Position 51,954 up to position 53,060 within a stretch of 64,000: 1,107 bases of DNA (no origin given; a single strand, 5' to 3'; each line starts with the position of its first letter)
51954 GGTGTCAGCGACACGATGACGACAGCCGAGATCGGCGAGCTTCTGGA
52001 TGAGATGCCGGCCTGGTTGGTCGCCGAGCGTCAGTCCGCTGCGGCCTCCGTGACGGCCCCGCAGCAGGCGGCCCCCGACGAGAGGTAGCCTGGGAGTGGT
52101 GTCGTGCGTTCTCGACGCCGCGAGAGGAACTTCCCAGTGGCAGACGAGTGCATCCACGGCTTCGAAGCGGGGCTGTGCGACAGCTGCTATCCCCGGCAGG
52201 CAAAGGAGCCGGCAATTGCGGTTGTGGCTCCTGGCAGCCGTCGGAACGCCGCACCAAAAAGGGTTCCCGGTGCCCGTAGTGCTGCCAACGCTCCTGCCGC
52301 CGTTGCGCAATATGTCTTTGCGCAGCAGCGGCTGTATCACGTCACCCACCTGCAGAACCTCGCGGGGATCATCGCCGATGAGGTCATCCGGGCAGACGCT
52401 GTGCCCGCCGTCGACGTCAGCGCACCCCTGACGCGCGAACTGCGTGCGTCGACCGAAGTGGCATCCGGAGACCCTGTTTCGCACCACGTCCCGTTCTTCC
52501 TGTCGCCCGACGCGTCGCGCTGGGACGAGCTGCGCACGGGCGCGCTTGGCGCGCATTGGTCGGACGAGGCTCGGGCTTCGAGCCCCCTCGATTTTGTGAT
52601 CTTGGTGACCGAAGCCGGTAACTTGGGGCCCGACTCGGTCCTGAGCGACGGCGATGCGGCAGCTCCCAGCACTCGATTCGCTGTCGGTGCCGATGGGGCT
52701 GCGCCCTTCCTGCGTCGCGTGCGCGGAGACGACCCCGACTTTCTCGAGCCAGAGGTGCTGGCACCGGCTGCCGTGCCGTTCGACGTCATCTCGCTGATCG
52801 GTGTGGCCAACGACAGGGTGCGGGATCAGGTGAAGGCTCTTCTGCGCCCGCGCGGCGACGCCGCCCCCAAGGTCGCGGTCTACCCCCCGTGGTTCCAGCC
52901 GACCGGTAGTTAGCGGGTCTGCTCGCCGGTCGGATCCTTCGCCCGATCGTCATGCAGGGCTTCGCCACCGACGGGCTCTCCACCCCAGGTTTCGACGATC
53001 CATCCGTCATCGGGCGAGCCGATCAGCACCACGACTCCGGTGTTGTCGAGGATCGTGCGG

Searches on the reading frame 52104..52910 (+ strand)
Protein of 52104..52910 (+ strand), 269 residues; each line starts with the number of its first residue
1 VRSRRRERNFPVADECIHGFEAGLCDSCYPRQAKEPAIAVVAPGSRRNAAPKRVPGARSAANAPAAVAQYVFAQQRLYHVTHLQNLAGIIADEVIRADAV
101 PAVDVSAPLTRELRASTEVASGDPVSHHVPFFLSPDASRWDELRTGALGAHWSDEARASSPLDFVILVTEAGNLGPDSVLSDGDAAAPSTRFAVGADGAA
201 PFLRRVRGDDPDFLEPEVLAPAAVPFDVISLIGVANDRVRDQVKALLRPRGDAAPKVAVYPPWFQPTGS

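Call 3: search_protein_families(library=pfam, proteins=[window:52104-52910:+], max_evalue=1)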
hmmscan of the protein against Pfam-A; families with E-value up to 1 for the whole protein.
window:52104-52910:+ (269 aa): 1 family
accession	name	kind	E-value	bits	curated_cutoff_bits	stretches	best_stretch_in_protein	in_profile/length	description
PF14487.12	DarT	-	3e-12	47.1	22.5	1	78-264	1-200/201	ssDNA thymidine ADP-ribosyltransferase, DarT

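Call 4: search_protein_families(library=ncbifam, proteins=[window:52104-52910:+], max_evalue=1)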
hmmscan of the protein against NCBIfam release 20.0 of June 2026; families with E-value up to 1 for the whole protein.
window:52104-52910:+ (269 aa): 1 family
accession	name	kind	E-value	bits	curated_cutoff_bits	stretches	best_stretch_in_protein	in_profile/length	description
NF048013.1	toxin_DarT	equivalog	1.2e-09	38.2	150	2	77-191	1-120/204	type II toxin-antitoxin system toxin DNA ADP-ribosyl transferase DarT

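Call 5: search_protein_families(library=padloc, proteins=[window:52104-52910:+], max_evalue=1)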
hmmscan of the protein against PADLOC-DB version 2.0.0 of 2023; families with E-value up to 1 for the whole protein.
window:52104-52910:+ (269 aa): 1 family
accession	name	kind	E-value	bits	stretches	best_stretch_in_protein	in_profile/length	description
PDLC02991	DarT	-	3.2e-15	54.5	1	74-264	9-195/196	-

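Call 6: search_solved_structures(query=window:52104-52910:+, max_evalue=10, show_alignments=3)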
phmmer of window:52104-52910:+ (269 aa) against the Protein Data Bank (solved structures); distinct sequences matched with E-value up to 10: 31.
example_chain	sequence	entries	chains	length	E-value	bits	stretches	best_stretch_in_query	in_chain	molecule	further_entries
7yk3_A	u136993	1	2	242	3.5e-05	27.1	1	77-256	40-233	DNA ADP-ribosyl transferase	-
7omv_AAA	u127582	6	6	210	0.015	18.5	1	76-264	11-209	DarT domain-containing protein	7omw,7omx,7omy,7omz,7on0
8tq4_D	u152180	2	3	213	0.045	16.9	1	15-115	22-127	Fab M142 Light Chain | Fab M1/42 Light Chain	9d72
8foi_K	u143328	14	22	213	0.59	13.3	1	27-115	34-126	Light Chain of 8E3-Fab | Light Chain of 8E3 Fab | 8E3 Fab light chain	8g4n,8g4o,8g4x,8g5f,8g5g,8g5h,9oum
6jmr_F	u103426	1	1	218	0.71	13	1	33-115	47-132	Antibody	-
3ikc_A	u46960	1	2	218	0.83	12.8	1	33-115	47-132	Immunoglobulin light chain (IGG3)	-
3ijy_A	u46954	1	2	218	0.83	12.8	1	33-115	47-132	Immunoglobulin light chain (IGG3)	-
3ijh_A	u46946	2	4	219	0.84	12.8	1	33-115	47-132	Immunoglobulin light chain (IGG3)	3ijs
1il1_B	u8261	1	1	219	0.97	12.5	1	32-115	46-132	monoclonal antibody G3-519 (light chain)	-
1m71_A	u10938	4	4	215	0.98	12.5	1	33-115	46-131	light chain of the monoclonal antibody Fab SYA/J6 | Light chain of Fab (SYA/J6)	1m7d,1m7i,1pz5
7t0f_L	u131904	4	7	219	1.1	12.4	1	33-115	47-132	S25-39 Fab light chain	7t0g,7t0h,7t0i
3okd_A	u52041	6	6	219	1.1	12.4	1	33-115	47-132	S25-39 Fab (IgG1k) light chain | S25-39 Fab (IgG1k) heavy chain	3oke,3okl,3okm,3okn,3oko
3okk_A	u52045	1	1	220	1.1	12.4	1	33-115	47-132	S25-39 Fab (IgG1k) light chain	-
3hzk_A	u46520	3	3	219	1.1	12.3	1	33-116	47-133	S73-2 Fab (IgG1k) light chain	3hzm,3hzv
2ymx_L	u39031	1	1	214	1.3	12.1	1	30-115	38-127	FAB ANTIBODY LIGHT CHAIN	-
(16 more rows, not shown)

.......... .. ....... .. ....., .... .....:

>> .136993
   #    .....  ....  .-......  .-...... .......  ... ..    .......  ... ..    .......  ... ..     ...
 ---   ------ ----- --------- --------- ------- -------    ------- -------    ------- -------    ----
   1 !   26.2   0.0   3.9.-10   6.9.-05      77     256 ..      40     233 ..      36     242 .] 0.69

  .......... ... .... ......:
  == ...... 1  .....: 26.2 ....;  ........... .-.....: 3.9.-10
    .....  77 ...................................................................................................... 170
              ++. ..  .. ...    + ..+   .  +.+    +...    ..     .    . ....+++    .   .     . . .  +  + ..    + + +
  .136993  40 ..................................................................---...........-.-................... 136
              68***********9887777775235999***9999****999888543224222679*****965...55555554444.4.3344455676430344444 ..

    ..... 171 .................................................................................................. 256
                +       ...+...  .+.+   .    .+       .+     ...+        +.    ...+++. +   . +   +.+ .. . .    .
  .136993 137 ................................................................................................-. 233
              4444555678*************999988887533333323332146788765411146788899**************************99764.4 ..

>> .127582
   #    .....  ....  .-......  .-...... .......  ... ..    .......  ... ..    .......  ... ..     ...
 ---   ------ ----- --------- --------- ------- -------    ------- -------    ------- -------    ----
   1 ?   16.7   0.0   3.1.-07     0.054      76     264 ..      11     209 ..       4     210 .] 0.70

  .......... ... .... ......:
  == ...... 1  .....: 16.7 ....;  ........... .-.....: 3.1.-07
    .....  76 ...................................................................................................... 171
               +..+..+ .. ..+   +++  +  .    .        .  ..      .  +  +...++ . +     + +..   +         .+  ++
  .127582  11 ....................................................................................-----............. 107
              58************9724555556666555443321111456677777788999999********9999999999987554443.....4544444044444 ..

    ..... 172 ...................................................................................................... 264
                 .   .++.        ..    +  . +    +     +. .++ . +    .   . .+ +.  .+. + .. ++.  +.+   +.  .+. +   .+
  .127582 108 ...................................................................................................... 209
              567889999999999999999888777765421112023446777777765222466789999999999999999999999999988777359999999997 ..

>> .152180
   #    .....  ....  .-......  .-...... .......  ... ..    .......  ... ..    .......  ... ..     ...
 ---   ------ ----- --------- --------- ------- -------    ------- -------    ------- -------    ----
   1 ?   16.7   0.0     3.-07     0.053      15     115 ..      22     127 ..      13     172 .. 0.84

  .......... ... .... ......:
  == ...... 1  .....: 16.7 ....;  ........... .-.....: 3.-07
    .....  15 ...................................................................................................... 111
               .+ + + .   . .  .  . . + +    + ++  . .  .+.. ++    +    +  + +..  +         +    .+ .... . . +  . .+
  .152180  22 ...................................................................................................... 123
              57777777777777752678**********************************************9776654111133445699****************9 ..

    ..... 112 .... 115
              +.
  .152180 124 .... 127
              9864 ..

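Call 10: find_homologous_proteins(query=window:52104-52910:+)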
Query window:52104-52910:+ (269 aa): 639 proteins with E <= 0.001 among 8000 candidates; the best 120 are listed.
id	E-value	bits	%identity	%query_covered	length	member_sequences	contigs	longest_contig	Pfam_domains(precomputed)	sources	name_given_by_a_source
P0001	2.4e-164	564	100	96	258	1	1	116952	PF14487.13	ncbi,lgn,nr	ncbi:MAG TPA: DarT ssDNA thymidine ADP-ribosyltransferase family protein [Pseudolysinimonas sp.]|nr:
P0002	1.6e-96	341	61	95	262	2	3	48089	PF14487.13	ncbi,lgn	ncbi:hypothetical protein BH11ACT3_BH11ACT3_17950 [soil metagenome]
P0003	1.1e-88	316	58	94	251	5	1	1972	PF14487.13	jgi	jgi:hypothetical protein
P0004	1.2e-87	312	57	94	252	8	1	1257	PF14487.13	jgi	jgi:hypothetical protein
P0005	4.0e-87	311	58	94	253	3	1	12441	PF14487.13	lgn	-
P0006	3.6e-86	307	58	94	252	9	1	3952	PF14487.13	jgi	-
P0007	5.1e-85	304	57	94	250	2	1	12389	PF14487.13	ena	-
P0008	7.4e-85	303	58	93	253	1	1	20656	PF14487.13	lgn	-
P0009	1.0e-82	296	58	94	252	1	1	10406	PF14487.13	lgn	-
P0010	3.3e-82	294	59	93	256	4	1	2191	PF14487.13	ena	-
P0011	4.2e-82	294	57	94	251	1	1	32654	PF14487.13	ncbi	-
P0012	5.1e-82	294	55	94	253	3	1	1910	PF14487.13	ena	-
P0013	1.1e-81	293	56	94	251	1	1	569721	PF14487.13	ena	-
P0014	1.4e-81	292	58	93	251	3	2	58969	PF14487.13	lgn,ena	-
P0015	1.6e-81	292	57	93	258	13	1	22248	PF14487.13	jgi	-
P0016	1.3e-80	289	57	93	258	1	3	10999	PF14487.13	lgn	-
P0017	1.6e-80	289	58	94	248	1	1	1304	PF14487.13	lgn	-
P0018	3.7e-80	288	57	93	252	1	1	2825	PF14487.13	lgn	-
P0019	8.0e-80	287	54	94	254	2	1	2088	PF14487.13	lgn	-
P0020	9.6e-80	286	57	94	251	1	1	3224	PF14487.13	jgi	jgi:hypothetical protein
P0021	2.6e-79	285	58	94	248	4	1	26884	PF14487.13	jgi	jgi:hypothetical protein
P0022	3.3e-79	285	59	93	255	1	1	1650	PF14487.13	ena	-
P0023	3.5e-79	285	58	94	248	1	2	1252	PF14487.13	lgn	-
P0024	4.6e-79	284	57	93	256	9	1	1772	PF14487.13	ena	-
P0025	9.7e-79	283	57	94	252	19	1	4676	PF14487.13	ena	-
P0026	2.6e-78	282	58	94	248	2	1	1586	PF14487.13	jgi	jgi:hypothetical protein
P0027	3.3e-78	281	56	93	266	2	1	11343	PF14487.13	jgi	jgi:hypothetical protein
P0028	3.8e-78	281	58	94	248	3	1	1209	PF14487.13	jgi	jgi:ssDNA thymidine ADP-ribosyltransferase DarT-like protein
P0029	6.4e-78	280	55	94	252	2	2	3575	PF14487.13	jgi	jgi:hypothetical protein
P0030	8.7e-78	280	63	73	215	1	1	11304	PF14487.13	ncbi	ncbi:MAG: DarT ssDNA thymidine ADP-ribosyltransferase family protein [Pseudolysinimonas sp.]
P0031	1.5e-77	279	55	94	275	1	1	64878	PF14487.13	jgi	jgi:hypothetical protein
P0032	4.8e-77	278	56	93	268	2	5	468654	PF14487.13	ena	-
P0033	6.8e-77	277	57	94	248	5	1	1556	PF14487.13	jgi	jgi:hypothetical protein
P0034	1.7e-76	276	56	94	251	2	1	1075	PF14487.13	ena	-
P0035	2.5e-76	275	62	73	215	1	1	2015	PF14487.13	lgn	-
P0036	3.2e-76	275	55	94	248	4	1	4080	PF14487.13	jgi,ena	-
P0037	3.5e-76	275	57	93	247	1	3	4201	PF14487.13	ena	-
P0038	5.5e-76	274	54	93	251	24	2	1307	PF14487.13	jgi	jgi:hypothetical protein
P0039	6.2e-76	274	63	74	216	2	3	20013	PF14487.13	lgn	-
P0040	1.4e-75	273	55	93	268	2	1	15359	PF14487.13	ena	-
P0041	1.7e-75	272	55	94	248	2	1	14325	PF14487.13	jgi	jgi:hypothetical protein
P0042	1.8e-75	272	55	94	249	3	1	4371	PF14487.13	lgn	-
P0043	2.2e-75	272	57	94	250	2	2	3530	PF14487.13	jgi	jgi:hypothetical protein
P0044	2.5e-75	272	55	93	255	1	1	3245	PF14487.13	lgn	-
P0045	4.2e-75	271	55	94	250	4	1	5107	PF14487.13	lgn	-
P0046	6.4e-75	271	55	93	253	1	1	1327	PF14487.13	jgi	jgi:hypothetical protein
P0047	6.6e-75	271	53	93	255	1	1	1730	PF14487.13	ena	-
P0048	9.0e-75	270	57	94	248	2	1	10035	PF14487.13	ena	-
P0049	1.1e-74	270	52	94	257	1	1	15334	PF14487.13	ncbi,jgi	jgi:hypothetical protein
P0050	1.6e-74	269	60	73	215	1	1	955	PF14487.13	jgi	jgi:hypothetical protein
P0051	1.9e-74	269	53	93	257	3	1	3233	PF14487.13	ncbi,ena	-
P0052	1.2e-73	266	53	95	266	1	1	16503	PF14487.13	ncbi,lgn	-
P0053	1.8e-73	266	52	97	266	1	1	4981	PF14487.13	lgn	-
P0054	6.0e-73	264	51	93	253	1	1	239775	PF14487.13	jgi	jgi:hypothetical protein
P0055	7.1e-73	264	51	93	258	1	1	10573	PF14487.13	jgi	jgi:hypothetical protein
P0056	1.2e-72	263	55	94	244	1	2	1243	PF14487.13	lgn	-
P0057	1.3e-72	263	55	95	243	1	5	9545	PF14487.13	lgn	-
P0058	2.0e-72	262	52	93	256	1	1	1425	PF14487.13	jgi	jgi:hypothetical protein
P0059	2.7e-72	262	54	94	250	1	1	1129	PF14487.13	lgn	-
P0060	3.2e-70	255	52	95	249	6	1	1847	PF14487.13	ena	-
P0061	3.6e-70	255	53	93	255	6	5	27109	PF14487.13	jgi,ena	jgi:hypothetical protein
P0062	5.0e-70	255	55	95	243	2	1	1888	PF14487.13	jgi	jgi:hypothetical protein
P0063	5.5e-70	254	56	94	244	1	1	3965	PF14487.13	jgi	jgi:hypothetical protein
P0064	9.1e-70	254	51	93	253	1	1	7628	PF14487.13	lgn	-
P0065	1.9e-69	253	52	94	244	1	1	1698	PF14487.13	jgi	jgi:hypothetical protein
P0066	2.1e-69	252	51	95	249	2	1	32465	PF14487.13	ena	-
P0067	4.0e-69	252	52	94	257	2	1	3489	PF14487.13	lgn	-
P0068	3.4e-68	249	50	94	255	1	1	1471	PF14487.13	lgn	-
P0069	7.8e-68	247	54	94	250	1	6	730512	PF14487.13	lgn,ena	-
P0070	1.2e-67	247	50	94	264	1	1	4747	PF14487.13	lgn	-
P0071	6.3e-67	244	51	94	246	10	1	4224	PF14487.13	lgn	-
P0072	1.5e-66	243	51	94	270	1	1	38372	PF14487.13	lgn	-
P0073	1.9e-66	243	50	94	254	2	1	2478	PF14487.13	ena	-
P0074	4.0e-66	242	51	95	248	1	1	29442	PF14487.13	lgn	-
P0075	4.9e-66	241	50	94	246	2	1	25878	PF14487.13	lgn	-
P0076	9.4e-66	241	52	93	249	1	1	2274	PF14487.13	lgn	-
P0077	4.6e-65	238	58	81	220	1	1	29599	PF14487.13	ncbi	ncbi:MAG: DarT ssDNA thymidine ADP-ribosyltransferase family protein [Pseudolysinimonas sp.]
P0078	5.0e-65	238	48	94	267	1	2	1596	PF14487.13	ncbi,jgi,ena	jgi:hypothetical protein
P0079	8.6e-65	237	50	94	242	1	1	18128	PF14487.13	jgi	jgi:hypothetical protein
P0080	2.9e-64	236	50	94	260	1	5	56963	PF14487.13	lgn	-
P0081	9.5e-64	234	49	94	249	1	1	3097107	PF14487.13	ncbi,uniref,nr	ncbi:DarT ssDNA thymidine ADP-ribosyltransferase family protein [Protaetiibacter intestinalis]|unire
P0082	6.9e-63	231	45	94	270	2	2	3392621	PF14487.13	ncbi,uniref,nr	ncbi:DarT ssDNA thymidine ADP-ribosyltransferase family protein [Amnibacterium flavum]|uniref:DarT s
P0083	8.6e-63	231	48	95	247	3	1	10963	PF14487.13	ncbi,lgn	ncbi:MAG: DarT ssDNA thymidine ADP-ribosyltransferase family protein [Rhodoglobus sp.]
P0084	9.4e-63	231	50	93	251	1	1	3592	PF14487.13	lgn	-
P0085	1.3e-62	230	49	93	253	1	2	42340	PF14487.13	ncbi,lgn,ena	-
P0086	1.4e-62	230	49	96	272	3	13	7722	PF14487.13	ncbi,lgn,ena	-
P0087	2.7e-62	229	50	93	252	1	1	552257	PF14487.13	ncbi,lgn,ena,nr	ncbi:MAG: DUF4433 domain-containing protein [Leifsonia xyli]|nr:MAG: DUF4433 domain-containing prote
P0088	6.5e-62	228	50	93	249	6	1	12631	PF14487.13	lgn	-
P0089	6.8e-62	228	48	93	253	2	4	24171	PF14487.13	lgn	-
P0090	2.1e-61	226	46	98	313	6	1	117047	PF14487.13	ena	-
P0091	2.4e-61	226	49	93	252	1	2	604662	PF14487.13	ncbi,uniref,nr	ncbi:DUF4433 domain-containing protein [Protaetiibacter mangrovi]|uniref:DUF4433 domain-containing p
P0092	2.8e-61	226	49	93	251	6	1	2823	PF14487.13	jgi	jgi:hypothetical protein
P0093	3.3e-61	226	48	95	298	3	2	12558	PF14487.13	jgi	-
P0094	5.4e-61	225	49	94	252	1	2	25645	PF14487.13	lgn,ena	-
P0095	6.9e-61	225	48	97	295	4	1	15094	PF14487.13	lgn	-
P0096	1.1e-60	224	51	93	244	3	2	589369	PF14487.13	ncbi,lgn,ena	-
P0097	1.6e-60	223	49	94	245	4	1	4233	PF14487.13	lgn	-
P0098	1.8e-60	223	50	93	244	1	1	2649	PF14487.13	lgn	-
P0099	4.6e-60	222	46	93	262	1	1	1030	PF14487.13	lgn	-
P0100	4.6e-60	222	49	94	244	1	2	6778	PF14487.13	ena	-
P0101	5.1e-60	222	43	96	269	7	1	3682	PF14487.13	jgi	-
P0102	5.6e-60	222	46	94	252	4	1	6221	PF14487.13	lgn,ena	-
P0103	5.8e-60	222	46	96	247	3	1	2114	PF14487.13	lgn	-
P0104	6.6e-60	221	48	93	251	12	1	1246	PF14487.13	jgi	jgi:ssDNA thymidine ADP-ribosyltransferase, DarT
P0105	7.4e-60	221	47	95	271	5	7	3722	PF14487.13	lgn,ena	-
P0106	9.0e-60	221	49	93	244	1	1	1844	PF14487.13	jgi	jgi:hypothetical protein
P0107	1.1e-59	221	51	93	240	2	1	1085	PF14487.13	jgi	jgi:hypothetical protein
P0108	1.1e-59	221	46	94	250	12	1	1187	PF14487.13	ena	-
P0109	1.4e-59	220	48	93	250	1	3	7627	PF14487.13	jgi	jgi:hypothetical protein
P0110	1.6e-59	220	51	93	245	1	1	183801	PF14487.13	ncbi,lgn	-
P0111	3.4e-59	219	46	96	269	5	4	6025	PF14487.13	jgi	jgi:hypothetical protein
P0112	3.6e-59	219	47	95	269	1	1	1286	PF14487.13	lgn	-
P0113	4.1e-59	219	46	95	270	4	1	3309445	PF14487.13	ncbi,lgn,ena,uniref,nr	ncbi:DarT ssDNA thymidine ADP-ribosyltransferase family protein [Curtobacterium sp. MCSS17_007]|unir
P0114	5.0e-59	218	45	93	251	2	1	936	PF14487.13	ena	-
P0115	5.9e-59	218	49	93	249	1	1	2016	PF14487.13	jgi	-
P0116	7.2e-59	218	46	94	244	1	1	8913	PF14487.13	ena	-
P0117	7.6e-59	218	45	95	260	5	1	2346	PF14487.13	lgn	-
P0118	8.2e-59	218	47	95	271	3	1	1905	PF14487.13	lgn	-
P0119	8.6e-59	218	49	93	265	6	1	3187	PF14487.13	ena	-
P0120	8.7e-59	218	46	93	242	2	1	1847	PF14487.13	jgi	jgi:hypothetical protein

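Call 14: find_related_loci(query=A1, collection=genome_contigs, flank=6000)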
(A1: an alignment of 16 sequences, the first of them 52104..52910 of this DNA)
Query A1 (269 aa) in genome_contigs; peptide patterns used: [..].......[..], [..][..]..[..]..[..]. (x = any residue, [..] = any of these).
410 stretches matched a pattern; 360 encode a relative of the query (tblastn E <= 1e-3); the best 80 are kept; 80 distinct loci.
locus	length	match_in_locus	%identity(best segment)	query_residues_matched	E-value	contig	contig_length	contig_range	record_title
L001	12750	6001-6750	57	12-265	8e-90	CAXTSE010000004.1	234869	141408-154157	MAG TPA_asm: uncultured Microbacteriaceae bacterium isolate public_SRR11456921_metawrap_bin.2 genome assembly, contig: p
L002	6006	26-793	57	5-265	8e-87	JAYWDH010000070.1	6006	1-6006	MAG: Microbacteriaceae bacterium isolate GL95_UP_concoct_7 GL95_UP_concoct_7_69, whole genome shotgun sequence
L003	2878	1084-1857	57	3-265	3e-88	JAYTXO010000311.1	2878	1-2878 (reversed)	MAG: Microbacteriaceae bacterium isolate GFS_5972 GFS_5972_310, whole genome shotgun sequence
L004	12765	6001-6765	54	4-265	2e-82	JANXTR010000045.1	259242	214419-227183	MAG: Microbacteriaceae bacterium isolate 339R_metabat_111 339R_k141_1190095, whole genome shotgun sequence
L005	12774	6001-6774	57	6-267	1e-81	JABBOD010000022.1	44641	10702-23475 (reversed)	MAG: Acidobacteria bacterium isolate G2_35 NODE_339_length_44641_cov_64.5006, whole genome shotgun sequence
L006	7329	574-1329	55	15-265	9e-79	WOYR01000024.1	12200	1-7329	MAG: Microbacteriaceae bacterium isolate WOFB03 NODE_2125_length_12200_cov_8.499300, whole genome shotgun sequence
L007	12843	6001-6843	50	2-267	1e-76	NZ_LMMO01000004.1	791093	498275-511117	Frigoribacterium sp. Leaf263 contig_3, whole genome shotgun sequence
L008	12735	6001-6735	57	12-264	5e-76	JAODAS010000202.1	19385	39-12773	MAG: Schumannella sp. isolate RYN_68 scaffold_113622, whole genome shotgun sequence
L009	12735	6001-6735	56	12-264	3e-75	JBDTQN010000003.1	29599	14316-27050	MAG: Pseudolysinimonas sp. isolate cluster3_bin.222 NODE_4716_length_29599_cov_6.092574, whole genome shotgun sequence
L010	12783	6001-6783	56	6-265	7e-75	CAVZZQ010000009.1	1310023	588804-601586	MAG: uncultured Actinomycetota bacterium isolate MFD01721.bin.2.160 genome assembly, contig: contig_9785, whole genome s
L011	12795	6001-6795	56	2-265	2e-73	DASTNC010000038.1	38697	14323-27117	MAG TPA_asm: Pseudolysinimonas sp. isolate SMAG_U2132 k141_1528021, whole genome shotgun sequence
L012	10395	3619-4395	57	8-265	5e-73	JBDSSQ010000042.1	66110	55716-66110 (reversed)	MAG: Pseudolysinimonas sp. isolate cluster1_bin.538 k127_7438028, whole genome shotgun sequence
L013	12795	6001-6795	51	15-268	5e-72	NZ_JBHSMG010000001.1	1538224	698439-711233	Lysinimonas soli strain KACC 13362 spades_K_17_127_1, whole genome shotgun sequence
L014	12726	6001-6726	56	12-266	9e-72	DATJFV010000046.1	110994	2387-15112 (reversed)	MAG TPA_asm: Pseudolysinimonas sp. isolate SMAG_U15469 k141_5913966, whole genome shotgun sequence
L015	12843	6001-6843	46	2-267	9e-71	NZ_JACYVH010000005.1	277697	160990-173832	Frigoribacterium sp. CFBP 13712 strain CFBP13712 CFBP1371205, whole genome shotgun sequence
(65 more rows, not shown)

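Call 28: find_encoding_contigs(protein=P0001, flank=10000, max_places=3)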
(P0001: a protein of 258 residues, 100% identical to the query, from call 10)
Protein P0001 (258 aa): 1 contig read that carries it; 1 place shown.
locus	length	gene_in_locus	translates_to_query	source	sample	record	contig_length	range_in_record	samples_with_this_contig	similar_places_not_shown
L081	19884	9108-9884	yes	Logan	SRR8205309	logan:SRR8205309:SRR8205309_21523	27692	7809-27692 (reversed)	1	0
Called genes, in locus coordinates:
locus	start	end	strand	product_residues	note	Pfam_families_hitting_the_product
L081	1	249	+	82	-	?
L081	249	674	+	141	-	PF20619:DUF6804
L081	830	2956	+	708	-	PF00270:DEAD (faint), PF00176:SNF2-rel_dom, PF04851:ResIII (weak), PF00271:Helicase_C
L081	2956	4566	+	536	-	PF17101:Stealth_CR1, PF11380:Stealth_CR2, PF17102:Stealth_CR3, PF17103:Stealth_CR4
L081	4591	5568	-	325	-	PF00149:Metallophos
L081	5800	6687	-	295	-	PF01063:Aminotran_4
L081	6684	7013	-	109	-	-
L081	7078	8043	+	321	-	PF00226:DnaJ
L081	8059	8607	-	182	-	PF03466:LysR_substrate (weak)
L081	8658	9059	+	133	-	PF19460:DUF5997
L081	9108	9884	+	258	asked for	PF14487:DarT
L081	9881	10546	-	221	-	PF00300:His_Phos_1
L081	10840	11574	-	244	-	PF10708:DUF2510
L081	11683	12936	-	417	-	PF10708:DUF2510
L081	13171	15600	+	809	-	PF00270:DEAD, PF22527:DEXQc_Suv3, PF00271:Helicase_C (weak), PF12029:DUF3516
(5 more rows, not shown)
